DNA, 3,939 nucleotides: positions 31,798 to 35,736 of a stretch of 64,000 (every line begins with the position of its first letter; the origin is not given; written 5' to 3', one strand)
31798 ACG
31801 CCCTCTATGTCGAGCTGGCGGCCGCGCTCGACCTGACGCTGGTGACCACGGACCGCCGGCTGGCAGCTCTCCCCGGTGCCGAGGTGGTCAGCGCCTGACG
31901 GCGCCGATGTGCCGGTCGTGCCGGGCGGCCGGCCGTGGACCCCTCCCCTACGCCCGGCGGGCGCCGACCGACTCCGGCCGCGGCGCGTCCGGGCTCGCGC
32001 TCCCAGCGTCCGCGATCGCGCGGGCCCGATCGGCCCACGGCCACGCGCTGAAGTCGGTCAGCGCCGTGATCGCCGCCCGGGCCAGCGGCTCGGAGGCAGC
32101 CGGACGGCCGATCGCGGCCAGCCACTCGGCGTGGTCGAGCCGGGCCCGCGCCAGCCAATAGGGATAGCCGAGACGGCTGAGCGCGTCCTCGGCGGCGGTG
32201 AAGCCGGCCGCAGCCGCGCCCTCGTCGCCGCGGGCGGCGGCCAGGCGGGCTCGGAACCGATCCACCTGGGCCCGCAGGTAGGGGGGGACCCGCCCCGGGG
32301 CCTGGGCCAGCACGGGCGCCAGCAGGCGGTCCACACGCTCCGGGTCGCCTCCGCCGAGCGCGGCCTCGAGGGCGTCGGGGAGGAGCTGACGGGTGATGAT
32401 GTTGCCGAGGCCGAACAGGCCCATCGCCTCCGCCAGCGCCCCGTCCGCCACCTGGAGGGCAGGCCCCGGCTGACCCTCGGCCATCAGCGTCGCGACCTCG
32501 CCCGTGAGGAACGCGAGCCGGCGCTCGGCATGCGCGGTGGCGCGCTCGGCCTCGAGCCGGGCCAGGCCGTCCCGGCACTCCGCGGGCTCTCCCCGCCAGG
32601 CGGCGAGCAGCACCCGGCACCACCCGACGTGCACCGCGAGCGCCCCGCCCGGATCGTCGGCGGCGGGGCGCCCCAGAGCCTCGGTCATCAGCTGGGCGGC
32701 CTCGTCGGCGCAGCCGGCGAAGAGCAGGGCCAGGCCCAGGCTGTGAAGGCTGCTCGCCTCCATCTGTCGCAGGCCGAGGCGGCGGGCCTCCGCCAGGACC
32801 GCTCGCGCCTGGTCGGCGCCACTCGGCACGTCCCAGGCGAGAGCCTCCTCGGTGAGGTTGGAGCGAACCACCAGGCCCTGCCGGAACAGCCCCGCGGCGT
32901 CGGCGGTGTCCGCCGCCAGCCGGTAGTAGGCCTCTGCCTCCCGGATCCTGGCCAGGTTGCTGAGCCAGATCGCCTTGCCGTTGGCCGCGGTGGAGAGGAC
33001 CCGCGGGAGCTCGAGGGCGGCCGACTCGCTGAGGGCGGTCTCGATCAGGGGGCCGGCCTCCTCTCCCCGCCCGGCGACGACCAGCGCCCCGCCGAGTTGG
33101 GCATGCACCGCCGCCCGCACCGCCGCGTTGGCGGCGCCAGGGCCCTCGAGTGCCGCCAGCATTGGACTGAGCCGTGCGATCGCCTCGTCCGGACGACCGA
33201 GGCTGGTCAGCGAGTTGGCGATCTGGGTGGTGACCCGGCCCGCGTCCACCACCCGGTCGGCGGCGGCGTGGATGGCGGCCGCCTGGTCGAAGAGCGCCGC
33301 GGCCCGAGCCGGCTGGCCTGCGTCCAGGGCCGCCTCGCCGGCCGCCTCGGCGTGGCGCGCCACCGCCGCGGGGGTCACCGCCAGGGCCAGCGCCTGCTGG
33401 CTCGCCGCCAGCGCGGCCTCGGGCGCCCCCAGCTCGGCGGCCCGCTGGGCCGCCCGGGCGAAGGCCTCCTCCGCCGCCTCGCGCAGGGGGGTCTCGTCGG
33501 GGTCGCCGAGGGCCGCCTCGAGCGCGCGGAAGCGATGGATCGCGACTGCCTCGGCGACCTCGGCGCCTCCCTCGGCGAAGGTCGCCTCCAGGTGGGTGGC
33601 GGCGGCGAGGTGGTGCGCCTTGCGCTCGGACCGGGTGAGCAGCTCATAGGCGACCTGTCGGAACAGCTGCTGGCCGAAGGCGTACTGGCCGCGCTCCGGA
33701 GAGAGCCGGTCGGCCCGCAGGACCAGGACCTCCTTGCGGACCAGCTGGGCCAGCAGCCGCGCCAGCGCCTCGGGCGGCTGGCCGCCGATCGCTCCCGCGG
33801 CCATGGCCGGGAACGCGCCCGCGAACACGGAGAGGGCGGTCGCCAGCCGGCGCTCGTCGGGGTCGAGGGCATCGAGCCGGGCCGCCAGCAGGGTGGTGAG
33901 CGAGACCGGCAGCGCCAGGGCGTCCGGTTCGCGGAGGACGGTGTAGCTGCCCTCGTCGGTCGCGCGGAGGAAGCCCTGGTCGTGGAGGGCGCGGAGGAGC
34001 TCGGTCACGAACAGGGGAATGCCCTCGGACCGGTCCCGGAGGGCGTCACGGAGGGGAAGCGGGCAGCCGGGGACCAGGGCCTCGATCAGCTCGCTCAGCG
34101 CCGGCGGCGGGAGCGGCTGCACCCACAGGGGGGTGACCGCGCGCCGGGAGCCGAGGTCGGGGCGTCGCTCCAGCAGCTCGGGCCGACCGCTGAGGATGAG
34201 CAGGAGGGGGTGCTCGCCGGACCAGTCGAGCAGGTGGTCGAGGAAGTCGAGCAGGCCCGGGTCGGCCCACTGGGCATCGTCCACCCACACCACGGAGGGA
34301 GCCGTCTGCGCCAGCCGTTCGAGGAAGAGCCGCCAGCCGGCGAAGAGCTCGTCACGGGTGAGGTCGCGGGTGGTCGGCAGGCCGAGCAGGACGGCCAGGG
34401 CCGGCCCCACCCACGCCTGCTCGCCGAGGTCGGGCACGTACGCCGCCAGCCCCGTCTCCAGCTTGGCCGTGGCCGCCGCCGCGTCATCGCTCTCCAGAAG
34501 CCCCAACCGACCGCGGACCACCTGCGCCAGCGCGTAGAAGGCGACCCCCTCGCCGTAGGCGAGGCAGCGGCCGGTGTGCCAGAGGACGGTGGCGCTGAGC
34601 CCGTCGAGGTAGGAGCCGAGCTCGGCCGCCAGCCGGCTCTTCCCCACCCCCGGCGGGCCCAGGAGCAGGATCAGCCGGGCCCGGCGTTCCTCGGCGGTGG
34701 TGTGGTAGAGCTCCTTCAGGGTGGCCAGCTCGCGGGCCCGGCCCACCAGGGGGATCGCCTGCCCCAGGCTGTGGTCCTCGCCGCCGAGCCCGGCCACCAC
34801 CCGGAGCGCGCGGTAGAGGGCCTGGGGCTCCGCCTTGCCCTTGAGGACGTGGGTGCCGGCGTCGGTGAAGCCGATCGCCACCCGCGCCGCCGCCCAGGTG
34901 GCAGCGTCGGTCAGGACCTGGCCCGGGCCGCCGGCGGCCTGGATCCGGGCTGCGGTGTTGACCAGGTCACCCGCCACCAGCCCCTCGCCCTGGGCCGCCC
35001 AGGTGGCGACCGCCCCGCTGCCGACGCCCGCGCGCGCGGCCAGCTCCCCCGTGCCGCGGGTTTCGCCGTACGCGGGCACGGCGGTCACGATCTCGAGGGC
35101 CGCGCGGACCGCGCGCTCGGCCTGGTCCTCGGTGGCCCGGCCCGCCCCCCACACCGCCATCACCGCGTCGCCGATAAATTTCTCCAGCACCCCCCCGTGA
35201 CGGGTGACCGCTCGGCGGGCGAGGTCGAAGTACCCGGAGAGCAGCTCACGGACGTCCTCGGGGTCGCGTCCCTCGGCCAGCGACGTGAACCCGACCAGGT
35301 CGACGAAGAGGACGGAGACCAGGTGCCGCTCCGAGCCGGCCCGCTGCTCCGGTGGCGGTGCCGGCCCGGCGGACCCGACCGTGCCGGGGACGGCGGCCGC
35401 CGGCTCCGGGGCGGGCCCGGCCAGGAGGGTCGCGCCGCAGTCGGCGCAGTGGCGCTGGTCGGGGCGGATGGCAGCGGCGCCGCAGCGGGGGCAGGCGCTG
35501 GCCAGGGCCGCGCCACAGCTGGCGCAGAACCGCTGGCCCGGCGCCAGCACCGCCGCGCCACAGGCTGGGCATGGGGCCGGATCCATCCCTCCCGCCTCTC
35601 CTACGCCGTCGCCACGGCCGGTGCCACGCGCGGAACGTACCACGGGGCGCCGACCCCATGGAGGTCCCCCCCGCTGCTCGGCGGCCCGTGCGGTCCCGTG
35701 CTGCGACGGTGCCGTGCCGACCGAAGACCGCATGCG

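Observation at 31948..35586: Zinc-ribbon + class III nucleotide cyclase + AAA_16 STAND ATPase + TPR protein embedded among PIN toxins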

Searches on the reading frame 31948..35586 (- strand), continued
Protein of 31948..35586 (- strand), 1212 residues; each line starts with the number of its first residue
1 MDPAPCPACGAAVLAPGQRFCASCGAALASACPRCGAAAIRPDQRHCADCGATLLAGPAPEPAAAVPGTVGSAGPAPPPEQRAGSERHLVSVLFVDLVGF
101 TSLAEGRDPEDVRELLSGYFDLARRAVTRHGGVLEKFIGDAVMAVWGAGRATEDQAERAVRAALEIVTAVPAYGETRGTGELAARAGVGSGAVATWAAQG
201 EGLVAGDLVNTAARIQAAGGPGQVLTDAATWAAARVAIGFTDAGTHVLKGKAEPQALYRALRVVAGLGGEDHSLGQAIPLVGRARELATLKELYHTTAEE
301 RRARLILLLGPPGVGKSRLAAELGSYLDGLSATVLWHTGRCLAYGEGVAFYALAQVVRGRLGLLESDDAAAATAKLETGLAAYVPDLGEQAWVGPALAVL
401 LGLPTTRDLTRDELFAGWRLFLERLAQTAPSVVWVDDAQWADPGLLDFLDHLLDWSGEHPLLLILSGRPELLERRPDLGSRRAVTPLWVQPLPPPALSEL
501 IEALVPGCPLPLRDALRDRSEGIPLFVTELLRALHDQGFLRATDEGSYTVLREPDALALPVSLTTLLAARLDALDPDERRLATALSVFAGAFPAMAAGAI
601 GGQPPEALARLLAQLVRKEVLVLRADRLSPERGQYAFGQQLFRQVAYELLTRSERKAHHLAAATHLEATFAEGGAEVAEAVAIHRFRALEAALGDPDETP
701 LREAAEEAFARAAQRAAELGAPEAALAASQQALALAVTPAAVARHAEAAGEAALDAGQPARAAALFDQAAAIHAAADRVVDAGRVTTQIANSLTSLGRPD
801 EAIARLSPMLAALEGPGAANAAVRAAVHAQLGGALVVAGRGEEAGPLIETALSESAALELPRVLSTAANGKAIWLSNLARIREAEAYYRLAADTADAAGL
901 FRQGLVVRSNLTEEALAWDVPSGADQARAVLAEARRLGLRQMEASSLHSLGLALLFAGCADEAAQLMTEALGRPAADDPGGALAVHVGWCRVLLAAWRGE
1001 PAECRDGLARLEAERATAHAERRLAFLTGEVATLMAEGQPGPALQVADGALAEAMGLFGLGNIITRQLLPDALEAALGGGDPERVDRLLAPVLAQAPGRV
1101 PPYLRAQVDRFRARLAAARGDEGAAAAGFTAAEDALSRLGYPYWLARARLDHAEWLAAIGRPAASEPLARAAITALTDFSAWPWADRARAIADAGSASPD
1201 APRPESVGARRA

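Call 77: search_dna_similar(query=window:31951-35586:-, collection=plasmids, mode=protein, max_rows=12, max_evalue=1e-20)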
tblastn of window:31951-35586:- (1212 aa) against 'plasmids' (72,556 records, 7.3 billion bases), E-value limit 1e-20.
Records with a match: 221; places in all: 339; records where one place covers at least 80% of the query: 0.
Best place of each record, by identity: <60% 221.
By first word of the organism name: Sinorhizobium 115; Rhizobium 47; Microvirga 8; Burkholderia 8; Caballeronia 8; Paraburkholderia 7; Cupriavidus 6; Phyllobacterium 4; Bradyrhizobium 4; Ruegeria 4; and 6 more.
By predicted mobility (MOB-suite, as given by PLSDB): conjugative 95; non-mobilizable 80; mobilizable 46.
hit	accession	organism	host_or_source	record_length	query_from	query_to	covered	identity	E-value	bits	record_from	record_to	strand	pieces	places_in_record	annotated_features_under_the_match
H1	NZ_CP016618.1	Microvirga ossetica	Vicia alpestris,cell culture,nodules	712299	75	656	48%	34.3%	2e-41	174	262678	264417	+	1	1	adenylate/guanylate cyclase domain-containing protein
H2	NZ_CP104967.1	Phyllobacterium sp. A18/5-2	Vicia costata,cell culture,root nodule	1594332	82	656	46%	34.0%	5e-37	183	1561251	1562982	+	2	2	none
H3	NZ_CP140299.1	Sinorhizobium kummerowiae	Kummerowia stipulacea,Pure culture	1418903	73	655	48%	32.0%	4e-45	187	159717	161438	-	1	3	none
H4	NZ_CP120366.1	Sinorhizobium kummerowiae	Kummerowia stipulacea,Pure culture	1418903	73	655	48%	32.0%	4e-45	187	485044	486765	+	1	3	none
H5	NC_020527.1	Sinorhizobium meliloti 2011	-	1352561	73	655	48%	31.8%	1e-44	185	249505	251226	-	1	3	none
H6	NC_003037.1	Sinorhizobium meliloti 1021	-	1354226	73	655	48%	31.8%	1e-44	185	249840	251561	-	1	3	none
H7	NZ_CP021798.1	Sinorhizobium meliloti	Medicago sativa,Single Cell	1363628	73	655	48%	31.8%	1e-44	185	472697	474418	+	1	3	none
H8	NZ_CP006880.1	Rhizobium gallicum bv. gallicum R602sp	Phaseolus vulgaris,whole ...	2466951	84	655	47%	32.3%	1e-30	139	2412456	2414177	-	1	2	record has no annotation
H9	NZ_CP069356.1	Microvirga sp. VF16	Vachellia farnesiana,Cell culture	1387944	72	656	48%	31.6%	2e-37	162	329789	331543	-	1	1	none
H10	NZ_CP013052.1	Sinorhizobium americanum CCGM7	Phaseolus vulgaris,root nodules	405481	75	656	48%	31.7%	1e-30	140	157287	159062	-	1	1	adenylate/guanylate cyclase domain-containing protein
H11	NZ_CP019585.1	Sinorhizobium meliloti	Medicago arborea,tissue sample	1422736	77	655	48%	31.8%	1e-43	182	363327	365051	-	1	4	record has no annotation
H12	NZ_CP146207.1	Sinorhizobium meliloti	-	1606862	77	655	48%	31.8%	1e-43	182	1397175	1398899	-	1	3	none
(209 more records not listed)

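Call 78: get_annotated_region(hit=H6, flank=4000)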
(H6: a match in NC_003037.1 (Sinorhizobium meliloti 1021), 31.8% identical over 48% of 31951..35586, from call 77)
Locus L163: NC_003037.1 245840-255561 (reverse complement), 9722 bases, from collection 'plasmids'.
description: Sinorhizobium meliloti 1021 plasmid pSymA, complete sequence
organism: Sinorhizobium meliloti 1021 (NCBI taxid 266834)
taxonomy: Bacteria; Pseudomonadota; Alphaproteobacteria; Hyphomicrobiales; Rhizobiaceae; Sinorhizobium; Sinorhizobium meliloti; Sinorhizobium meliloti 1021
host: -; source: -; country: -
typing (MOB-suite, as given by PLSDB): conjugative; relaxase MOBQ; mating-pair formation MPF_T
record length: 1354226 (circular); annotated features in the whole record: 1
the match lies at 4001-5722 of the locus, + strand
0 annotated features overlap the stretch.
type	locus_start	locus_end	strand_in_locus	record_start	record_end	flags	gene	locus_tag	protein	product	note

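Call 80: search_protein_representatives(protein=window:31951-35409:-)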
Query: 1153 residues. Proteins with E-value up to 0.001 (for the whole library): 109974; up to 1e-10: 50341; up to 1e-30: 12686. The best 150 are listed.
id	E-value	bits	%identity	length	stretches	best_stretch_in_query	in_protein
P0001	0.0e+00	2424.7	100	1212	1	1-1153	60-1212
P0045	2.9e-241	820.2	45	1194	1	3-1132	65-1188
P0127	1.9e-220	751.2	45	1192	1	11-1135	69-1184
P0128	5.6e-218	743.0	44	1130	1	22-1133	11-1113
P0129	2.5e-213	727.6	42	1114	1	34-1115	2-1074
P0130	6.6e-212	722.9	43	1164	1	10-1118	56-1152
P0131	3.5e-211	720.5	43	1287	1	25-1113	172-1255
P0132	2.5e-209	714.4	42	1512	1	15-1138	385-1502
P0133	4.3e-206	703.7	42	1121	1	34-1134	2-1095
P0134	1.3e-205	702.1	43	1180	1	17-1138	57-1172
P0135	3.6e-205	700.6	43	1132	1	15-1097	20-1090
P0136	1.2e-204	698.9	42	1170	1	13-1133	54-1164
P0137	5.2e-204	696.8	43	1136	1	19-1133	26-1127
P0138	3.9e-201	687.3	43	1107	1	27-1122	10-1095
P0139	7.3e-199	679.8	43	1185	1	22-1139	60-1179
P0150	4.6e-190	650.6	43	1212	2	25-794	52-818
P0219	1.6e-154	532.9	40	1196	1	4-1096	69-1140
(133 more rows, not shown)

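Call 88: find_encoding_contigs(protein=P0016, flank=6000, max_places=2)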
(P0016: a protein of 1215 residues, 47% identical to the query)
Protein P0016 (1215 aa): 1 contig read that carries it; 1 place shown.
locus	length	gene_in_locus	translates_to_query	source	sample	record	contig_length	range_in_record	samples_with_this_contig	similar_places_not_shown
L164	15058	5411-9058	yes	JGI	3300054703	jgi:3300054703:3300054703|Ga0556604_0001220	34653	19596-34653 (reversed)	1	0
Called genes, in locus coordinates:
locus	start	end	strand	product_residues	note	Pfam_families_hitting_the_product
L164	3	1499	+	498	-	?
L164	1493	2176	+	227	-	PF13814:Replic_Relax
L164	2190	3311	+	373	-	PF01212:Beta_elim_lyase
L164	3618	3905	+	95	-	-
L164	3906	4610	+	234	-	PF01209:Ubie_methyltran, PF13489:Methyltransf_23, PF13847:Methyltransf_31, PF08241:Methyltransf_11, PF08242:Methyltransf_12, PF13649:Methyltransf_25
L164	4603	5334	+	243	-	-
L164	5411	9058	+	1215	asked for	PF12773:DZR, PF13240:Zn_Ribbon_1 (faint), PF00211:Guanylate_cyc, PF13424:TPR_12 (faint), PF13191:AAA_16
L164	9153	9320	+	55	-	-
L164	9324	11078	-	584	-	PF00361:Proton_antipo_M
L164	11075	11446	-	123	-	PF00420:Oxidored_q2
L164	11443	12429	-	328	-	PF04039:MnhB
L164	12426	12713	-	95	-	PF13244:MbhD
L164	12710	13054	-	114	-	PF03334:PhaG_MnhG_YufB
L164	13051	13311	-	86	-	PF04066:MrpF_PhaF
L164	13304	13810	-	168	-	PF01899:MNHE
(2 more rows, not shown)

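Call 89: find_encoding_contigs(protein=P0027, flank=6000, max_places=3)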
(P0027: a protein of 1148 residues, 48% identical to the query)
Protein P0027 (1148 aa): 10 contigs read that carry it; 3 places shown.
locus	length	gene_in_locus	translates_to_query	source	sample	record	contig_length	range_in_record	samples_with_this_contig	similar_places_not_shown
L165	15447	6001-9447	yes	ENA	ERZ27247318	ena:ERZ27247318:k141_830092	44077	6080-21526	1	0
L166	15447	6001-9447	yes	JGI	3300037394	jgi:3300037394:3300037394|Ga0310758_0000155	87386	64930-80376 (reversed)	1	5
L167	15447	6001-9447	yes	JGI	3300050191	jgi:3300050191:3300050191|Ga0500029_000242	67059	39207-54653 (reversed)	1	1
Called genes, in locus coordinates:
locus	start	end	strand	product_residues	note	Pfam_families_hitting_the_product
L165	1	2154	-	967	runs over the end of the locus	PF13191:AAA_16, PF00196:GerE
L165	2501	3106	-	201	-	PF07963:N_methyl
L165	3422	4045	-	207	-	-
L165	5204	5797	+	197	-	-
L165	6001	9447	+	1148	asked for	PF00211:Guanylate_cyc, PF13191:AAA_16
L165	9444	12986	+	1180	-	PF12773:DZR, PF13240:Zn_Ribbon_1 (weak), PF13248:Zn_ribbon_3 (faint), PF24463:DUF7577 (faint), PF00211:Guanylate_cyc, PF13191:AAA_16, PF13424:TPR_12 (faint)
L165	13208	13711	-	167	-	PF13411:MerR_1, PF00376:MerR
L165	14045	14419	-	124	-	PF07690:MFS_1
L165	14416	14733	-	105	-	-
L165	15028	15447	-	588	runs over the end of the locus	PF07690:MFS_1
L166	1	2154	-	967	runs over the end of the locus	PF13191:AAA_16, PF00196:GerE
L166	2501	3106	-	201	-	PF07963:N_methyl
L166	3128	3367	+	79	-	-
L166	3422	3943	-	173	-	-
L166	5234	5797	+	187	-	-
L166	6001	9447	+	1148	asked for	PF00211:Guanylate_cyc, PF13191:AAA_16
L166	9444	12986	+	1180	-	PF12773:DZR, PF13240:Zn_Ribbon_1 (weak), PF13248:Zn_ribbon_3 (faint), PF24463:DUF7577 (faint), PF00211:Guanylate_cyc, PF13191:AAA_16, PF13424:TPR_12 (faint)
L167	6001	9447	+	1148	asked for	PF00211:Guanylate_cyc, PF13191:AAA_16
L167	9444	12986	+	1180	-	PF12773:DZR, PF13240:Zn_Ribbon_1 (weak), PF13248:Zn_ribbon_3 (faint), PF24463:DUF7577 (faint), PF00211:Guanylate_cyc, PF13191:AAA_16, PF13424:TPR_12 (faint)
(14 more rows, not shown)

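Call 90: find_encoding_contigs(protein=P0003, flank=6000, max_places=2)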
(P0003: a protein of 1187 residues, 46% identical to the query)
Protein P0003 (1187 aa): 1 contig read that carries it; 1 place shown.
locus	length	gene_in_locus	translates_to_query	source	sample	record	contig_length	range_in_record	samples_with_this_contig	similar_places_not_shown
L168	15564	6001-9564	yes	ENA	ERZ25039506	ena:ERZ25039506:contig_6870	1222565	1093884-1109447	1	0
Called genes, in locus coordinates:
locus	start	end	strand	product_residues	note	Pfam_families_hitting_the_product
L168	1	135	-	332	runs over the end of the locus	PF17210:SdrD_B (weak), PF13620:CarboxypepD_reg, PF00528:BPD_transp_1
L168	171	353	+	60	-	-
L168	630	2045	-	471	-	PF01547:SBP_bac_1, PF13531:SBP_bac_11 (faint), PF13416:SBP_bac_8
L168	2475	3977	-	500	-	PF07690:MFS_1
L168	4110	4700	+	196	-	PF00440:TetR_N, PF16859:TetR_C_11 (weak), PF21597:TetR_C_43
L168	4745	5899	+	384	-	PF02661:Fic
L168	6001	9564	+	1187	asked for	PF12773:DZR, PF13240:Zn_Ribbon_1 (faint), PF13248:Zn_ribbon_3 (faint), PF24463:DUF7577 (faint), PF00211:Guanylate_cyc, PF13191:AAA_16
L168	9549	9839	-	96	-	-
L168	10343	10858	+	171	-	PF03640:Lipoprotein_15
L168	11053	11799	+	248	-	PF06912:DUF1275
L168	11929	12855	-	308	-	PF13458:Peripla_BP_6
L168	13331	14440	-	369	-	PF02653:BPD_transp_2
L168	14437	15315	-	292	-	PF02653:BPD_transp_2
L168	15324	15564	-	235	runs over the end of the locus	PF13476:AAA_23 (faint), PF00005:ABC_tran, PF13304:AAA_21 (weak)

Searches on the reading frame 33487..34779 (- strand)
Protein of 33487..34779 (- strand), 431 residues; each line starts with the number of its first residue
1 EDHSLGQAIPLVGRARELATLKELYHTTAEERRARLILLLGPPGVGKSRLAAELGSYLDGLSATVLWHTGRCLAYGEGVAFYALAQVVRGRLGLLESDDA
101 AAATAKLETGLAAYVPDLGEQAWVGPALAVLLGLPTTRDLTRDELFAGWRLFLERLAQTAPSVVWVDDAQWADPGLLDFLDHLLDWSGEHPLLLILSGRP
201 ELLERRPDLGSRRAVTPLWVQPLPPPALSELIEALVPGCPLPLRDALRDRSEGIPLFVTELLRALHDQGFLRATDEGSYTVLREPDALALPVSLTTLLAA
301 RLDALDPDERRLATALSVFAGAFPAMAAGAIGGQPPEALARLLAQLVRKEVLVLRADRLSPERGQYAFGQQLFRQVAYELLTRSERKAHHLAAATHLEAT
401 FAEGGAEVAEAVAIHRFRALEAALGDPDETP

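Call 94: search_solved_structures(query=A4, max_evalue=10)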
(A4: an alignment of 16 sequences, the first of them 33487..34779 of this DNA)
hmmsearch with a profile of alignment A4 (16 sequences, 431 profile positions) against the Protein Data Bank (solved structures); distinct sequences matched with E-value up to 10: 13.
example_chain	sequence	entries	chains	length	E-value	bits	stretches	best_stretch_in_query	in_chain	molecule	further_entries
4xgc_A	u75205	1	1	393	0.081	14.8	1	149-230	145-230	Origin recognition complex subunit 1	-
7crw_A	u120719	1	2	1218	0.082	14.8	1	11-48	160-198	NLR family protein 1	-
7jgr_A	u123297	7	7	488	0.13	14.1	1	149-229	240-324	Origin recognition complex subunit 1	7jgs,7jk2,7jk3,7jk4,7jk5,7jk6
7wge_A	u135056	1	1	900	0.17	13.8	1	8-44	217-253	NACHT, LRR and PYD domains-containing protein 1, N-terminus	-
2j7p_D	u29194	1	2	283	0.18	13.7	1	22-62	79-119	CELL DIVISION PROTEIN FTSY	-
2cnw_D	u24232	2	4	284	0.18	13.7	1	22-62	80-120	CELL DIVISION PROTEIN FTSY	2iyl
1okk_D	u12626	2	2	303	0.2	13.6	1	22-62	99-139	CELL DIVISION PROTEIN FTSY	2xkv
2q9a_A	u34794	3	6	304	0.2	13.6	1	22-62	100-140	Cell division protein ftsY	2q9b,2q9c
1rj9_A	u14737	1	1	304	0.2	13.5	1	22-62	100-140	Signal Recognition Protein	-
7xc2_C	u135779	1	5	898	0.23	13.3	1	228-276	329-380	CNL9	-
6x6a_B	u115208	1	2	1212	0.24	13.3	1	8-44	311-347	NACHT, LRR and PYD domains-containing protein 1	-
6x6c_E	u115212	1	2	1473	0.31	12.9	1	8-44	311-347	NACHT, LRR and PYD domains-containing protein 1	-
7xe0_A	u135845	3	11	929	0.31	12.9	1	228-276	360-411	Sr35 | CNL9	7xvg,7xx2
